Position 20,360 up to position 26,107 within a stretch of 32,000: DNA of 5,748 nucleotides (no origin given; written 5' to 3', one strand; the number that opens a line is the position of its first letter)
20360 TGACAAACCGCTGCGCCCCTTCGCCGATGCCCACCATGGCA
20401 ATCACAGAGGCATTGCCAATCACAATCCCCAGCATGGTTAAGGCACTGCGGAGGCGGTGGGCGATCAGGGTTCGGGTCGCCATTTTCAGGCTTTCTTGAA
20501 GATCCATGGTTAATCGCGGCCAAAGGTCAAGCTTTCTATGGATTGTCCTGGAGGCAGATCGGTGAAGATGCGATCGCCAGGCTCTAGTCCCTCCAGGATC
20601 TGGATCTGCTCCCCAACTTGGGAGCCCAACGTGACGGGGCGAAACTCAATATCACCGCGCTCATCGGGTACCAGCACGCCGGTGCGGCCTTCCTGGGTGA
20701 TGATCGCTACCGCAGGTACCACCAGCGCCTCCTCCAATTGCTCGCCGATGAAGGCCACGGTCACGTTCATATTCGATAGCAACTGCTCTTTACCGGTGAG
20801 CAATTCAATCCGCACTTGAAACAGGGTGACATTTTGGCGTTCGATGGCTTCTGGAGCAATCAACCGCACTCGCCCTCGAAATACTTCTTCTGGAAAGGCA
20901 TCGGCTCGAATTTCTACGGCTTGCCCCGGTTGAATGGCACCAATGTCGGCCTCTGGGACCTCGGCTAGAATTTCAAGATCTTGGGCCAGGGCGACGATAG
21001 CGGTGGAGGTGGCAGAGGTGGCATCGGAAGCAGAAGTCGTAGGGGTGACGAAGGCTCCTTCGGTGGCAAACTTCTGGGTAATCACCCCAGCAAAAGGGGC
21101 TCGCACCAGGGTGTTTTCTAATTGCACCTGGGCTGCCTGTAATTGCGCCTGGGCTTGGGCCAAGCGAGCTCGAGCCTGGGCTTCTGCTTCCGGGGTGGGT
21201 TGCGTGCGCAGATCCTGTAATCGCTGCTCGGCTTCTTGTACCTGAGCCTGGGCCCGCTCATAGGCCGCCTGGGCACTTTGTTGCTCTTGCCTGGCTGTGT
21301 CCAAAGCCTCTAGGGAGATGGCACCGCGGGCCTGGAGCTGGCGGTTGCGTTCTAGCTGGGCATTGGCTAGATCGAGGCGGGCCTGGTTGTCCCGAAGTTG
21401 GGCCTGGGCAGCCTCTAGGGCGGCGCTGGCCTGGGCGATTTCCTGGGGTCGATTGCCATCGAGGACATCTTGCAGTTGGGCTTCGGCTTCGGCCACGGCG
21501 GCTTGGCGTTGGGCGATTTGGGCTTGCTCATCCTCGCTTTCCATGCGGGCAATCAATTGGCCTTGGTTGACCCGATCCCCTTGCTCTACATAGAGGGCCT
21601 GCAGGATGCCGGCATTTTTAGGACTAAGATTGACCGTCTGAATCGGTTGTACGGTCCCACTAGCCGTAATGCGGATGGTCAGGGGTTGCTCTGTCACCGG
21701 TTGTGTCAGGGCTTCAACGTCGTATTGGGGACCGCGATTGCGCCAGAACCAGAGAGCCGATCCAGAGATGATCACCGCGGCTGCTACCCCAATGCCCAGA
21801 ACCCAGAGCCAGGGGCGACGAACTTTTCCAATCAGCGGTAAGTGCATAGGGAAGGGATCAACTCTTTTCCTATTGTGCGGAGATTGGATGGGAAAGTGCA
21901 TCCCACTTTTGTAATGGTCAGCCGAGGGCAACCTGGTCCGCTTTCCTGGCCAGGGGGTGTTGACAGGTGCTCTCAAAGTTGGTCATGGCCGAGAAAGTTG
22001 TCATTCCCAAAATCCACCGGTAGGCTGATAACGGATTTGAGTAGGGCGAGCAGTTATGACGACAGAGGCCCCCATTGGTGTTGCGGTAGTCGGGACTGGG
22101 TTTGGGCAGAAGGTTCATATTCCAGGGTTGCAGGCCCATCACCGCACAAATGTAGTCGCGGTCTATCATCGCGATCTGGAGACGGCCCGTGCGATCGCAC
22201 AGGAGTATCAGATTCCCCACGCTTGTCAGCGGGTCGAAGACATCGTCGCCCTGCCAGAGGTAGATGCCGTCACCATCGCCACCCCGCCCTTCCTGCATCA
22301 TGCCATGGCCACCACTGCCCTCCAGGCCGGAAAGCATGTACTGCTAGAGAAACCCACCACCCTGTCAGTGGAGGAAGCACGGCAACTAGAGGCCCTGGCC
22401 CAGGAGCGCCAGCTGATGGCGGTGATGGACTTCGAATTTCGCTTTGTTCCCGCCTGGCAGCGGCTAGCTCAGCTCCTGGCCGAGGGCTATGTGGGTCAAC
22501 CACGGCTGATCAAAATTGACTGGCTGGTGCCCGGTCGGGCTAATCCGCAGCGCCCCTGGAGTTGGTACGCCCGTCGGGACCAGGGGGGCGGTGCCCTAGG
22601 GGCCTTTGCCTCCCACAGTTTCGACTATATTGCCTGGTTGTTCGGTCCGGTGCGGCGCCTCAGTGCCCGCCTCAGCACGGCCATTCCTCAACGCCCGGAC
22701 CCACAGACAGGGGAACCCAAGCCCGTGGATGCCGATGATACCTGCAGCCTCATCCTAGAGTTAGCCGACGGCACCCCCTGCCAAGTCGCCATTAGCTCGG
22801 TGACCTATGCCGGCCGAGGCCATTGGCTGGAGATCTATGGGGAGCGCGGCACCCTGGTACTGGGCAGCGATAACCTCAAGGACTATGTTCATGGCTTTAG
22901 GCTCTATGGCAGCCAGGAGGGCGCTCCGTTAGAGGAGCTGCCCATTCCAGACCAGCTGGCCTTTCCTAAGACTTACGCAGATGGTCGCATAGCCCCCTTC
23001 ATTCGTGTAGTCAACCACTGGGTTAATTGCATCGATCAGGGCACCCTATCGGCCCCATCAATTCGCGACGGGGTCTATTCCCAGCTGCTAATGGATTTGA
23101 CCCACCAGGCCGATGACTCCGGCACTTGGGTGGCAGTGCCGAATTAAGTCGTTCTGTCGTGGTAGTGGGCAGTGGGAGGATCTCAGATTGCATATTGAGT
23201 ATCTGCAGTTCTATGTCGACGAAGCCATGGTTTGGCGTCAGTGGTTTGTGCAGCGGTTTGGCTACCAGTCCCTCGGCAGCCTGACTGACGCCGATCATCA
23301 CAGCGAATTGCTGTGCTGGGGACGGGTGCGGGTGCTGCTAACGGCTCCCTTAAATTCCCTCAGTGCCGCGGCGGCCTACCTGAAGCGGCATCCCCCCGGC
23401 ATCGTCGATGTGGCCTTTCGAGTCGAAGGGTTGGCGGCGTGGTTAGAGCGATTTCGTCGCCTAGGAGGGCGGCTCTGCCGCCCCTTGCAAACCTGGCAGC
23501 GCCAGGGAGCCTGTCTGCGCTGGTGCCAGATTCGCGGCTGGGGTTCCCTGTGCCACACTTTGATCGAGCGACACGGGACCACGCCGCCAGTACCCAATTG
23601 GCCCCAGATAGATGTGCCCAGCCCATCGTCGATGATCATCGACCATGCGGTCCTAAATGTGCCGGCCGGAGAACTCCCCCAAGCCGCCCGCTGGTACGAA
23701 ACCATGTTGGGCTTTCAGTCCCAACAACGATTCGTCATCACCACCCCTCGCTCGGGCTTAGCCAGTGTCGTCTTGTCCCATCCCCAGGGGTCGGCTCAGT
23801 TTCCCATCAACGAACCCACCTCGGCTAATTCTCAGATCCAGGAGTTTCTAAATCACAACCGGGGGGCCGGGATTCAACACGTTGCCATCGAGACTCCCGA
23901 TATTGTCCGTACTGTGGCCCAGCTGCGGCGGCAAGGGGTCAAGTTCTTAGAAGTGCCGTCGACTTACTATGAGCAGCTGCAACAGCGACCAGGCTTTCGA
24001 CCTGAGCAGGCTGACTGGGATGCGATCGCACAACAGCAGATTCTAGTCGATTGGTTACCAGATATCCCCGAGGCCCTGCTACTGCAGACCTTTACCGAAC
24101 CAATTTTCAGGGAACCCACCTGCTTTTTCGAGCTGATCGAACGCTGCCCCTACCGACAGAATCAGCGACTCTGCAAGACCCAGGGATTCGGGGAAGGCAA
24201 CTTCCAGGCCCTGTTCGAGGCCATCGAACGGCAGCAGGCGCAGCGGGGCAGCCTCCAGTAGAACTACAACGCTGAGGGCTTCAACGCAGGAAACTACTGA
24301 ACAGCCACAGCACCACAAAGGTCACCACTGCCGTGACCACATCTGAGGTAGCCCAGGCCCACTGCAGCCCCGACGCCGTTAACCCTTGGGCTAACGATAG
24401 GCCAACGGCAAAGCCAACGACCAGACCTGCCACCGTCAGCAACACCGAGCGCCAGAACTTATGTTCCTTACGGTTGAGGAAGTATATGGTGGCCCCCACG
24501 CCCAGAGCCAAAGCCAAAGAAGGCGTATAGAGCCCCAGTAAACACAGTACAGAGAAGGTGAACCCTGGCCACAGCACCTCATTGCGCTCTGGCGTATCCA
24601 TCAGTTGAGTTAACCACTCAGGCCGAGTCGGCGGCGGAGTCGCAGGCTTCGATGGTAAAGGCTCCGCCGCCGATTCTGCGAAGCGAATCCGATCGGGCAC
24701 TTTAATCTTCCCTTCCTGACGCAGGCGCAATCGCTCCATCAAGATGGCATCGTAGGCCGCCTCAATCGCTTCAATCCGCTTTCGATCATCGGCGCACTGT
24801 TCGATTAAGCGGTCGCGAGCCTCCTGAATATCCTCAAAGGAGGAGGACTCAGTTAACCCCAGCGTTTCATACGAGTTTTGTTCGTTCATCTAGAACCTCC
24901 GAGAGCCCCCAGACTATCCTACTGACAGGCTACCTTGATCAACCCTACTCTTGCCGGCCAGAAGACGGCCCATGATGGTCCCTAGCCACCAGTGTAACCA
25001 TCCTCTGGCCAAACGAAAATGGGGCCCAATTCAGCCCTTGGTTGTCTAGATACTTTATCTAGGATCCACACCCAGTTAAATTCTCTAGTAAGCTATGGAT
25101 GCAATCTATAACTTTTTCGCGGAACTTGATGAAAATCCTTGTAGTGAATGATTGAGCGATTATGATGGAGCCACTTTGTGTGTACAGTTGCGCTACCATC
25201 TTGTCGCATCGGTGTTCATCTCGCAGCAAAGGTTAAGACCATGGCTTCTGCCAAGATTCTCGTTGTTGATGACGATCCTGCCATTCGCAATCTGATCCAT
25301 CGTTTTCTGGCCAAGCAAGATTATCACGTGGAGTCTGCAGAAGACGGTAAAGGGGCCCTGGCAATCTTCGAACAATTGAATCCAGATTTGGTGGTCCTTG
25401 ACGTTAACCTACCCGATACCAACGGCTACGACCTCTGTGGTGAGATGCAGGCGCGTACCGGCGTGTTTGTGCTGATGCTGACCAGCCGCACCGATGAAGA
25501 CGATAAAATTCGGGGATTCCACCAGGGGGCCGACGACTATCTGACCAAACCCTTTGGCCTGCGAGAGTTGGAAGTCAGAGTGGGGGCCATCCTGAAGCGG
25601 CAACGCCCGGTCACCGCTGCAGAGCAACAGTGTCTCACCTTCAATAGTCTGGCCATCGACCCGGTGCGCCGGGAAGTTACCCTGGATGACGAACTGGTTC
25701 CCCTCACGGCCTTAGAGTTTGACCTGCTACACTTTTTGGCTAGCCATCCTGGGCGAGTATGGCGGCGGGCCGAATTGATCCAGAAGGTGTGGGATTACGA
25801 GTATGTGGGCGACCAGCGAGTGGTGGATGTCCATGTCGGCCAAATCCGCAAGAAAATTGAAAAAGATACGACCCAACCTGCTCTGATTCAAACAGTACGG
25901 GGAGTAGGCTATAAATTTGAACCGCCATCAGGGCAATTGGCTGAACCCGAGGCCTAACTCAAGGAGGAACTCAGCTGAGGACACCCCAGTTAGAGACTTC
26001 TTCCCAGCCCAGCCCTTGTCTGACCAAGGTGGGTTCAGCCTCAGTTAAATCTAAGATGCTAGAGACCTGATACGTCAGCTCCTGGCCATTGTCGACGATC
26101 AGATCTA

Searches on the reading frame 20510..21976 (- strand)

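Call 39: search_protein_families(library=pfam, proteins=[window:20510-21976:-], max_evalue=0.001)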
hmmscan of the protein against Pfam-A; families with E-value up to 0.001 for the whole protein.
window:20510-21976:- (488 aa): 4 families
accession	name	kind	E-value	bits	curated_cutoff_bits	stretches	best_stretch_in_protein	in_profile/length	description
PF16576.10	HlyD_D23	-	3.8e-16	59.5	30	1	234-404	58-213/214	Barrel-sandwich domain of CusB or HlyD membrane-fusion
PF13437.12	HlyD_3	-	3.8e-10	40.9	22.2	1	291-393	2-96/106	HlyD family secretion protein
PF13533.13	Biotin_lipoyl_2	-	4.9e-08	33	29.8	1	115-145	1-31/32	Biotin-lipoyl like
PF12700.13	HlyD_2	-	4.6e-06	26.1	25.1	0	336-449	269-372/416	HlyD family secretion protein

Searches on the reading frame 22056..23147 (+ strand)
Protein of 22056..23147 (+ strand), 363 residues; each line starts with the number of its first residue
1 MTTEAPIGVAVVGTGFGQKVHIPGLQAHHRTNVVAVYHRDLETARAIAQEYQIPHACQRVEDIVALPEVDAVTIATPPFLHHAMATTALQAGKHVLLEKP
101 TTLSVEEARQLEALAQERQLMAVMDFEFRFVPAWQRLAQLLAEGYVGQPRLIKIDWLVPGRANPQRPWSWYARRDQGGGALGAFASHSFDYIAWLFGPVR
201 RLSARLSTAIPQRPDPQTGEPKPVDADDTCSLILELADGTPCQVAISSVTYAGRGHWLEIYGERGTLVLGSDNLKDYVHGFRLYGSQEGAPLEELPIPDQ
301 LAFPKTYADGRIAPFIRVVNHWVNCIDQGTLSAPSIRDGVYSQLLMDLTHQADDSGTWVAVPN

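Call 39: search_protein_families(library=pfam, proteins=[window:22056-23147:+], max_evalue=0.001)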
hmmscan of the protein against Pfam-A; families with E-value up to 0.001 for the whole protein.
window:22056-23147:+ (363 aa): 4 families
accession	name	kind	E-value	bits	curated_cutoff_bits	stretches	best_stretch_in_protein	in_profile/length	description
PF02894.22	GFO_IDH_MocA_C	-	1.1e-30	107.5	22.9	1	139-361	2-218/218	Oxidoreductase family, C-terminal alpha/beta domain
PF01408.29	GFO_IDH_MocA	-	1.1e-30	107.2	24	1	7-124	1-118/120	Oxidoreductase family, NAD-binding Rossmann fold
PF22725.1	GFO_IDH_MocA_C3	-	2.7e-28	98.9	27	1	134-267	1-123/124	GFO/IDH/MocA C-terminal domain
PF03447.22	NAD_binding_3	-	0.00031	21.9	24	1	29-117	20-108/116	Homoserine dehydrogenase, NAD binding domain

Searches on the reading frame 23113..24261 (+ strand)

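Call 39: search_protein_families(library=pfam, proteins=[window:23113-24261:+], max_evalue=0.001)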
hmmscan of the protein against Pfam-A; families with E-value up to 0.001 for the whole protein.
window:23113-24261:+ (382 aa): 3 families
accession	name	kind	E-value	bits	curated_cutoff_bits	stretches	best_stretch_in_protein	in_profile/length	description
PF00903.31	Glyoxalase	-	7.7e-14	52.6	20.6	1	176-287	2-104/121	Glyoxalase/Bleomycin resistance protein/Dioxygenase superfamily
PF13669.12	Glyoxalase_4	-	9.9e-14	52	27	1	178-281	2-96/109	Glyoxalase/Bleomycin resistance protein/Dioxygenase superfamily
PF13468.12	Glyoxalase_3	-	1.4e-09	38.7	25.1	1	176-282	1-102/176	Glyoxalase-like domain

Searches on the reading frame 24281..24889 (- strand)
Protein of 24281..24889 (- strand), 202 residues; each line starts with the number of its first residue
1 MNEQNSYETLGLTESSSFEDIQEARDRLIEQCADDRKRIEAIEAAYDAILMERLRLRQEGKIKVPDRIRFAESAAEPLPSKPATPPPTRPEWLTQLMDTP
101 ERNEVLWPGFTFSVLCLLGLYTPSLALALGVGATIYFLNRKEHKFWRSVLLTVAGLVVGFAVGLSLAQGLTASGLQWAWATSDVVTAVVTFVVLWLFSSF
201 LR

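Call 39: search_protein_families(library=pfam, proteins=[window:24281-24889:-], max_evalue=0.001)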
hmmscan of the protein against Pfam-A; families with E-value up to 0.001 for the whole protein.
window:24281-24889:- (202 aa): 1 family
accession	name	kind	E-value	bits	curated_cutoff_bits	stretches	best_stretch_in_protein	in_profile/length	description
PF11833.13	CPP1-like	-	1.5e-65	221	28.4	1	14-201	1-196/196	Protein CHAPERONE-LIKE PROTEIN OF POR1-like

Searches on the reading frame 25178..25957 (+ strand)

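Call 39: search_protein_families(library=pfam, proteins=[window:25178-25957:+], max_evalue=0.001)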
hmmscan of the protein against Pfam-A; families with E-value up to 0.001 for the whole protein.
window:25178-25957:+ (259 aa): 2 families
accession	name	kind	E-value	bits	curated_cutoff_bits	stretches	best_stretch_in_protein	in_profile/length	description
PF00072.30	Response_reg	-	8.6e-31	106.8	30.2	1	27-134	1-109/111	Response regulator receiver domain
PF00486.34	Trans_reg_C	-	7.3e-29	100.1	26.2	1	173-247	3-77/77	Transcriptional regulatory protein, C terminal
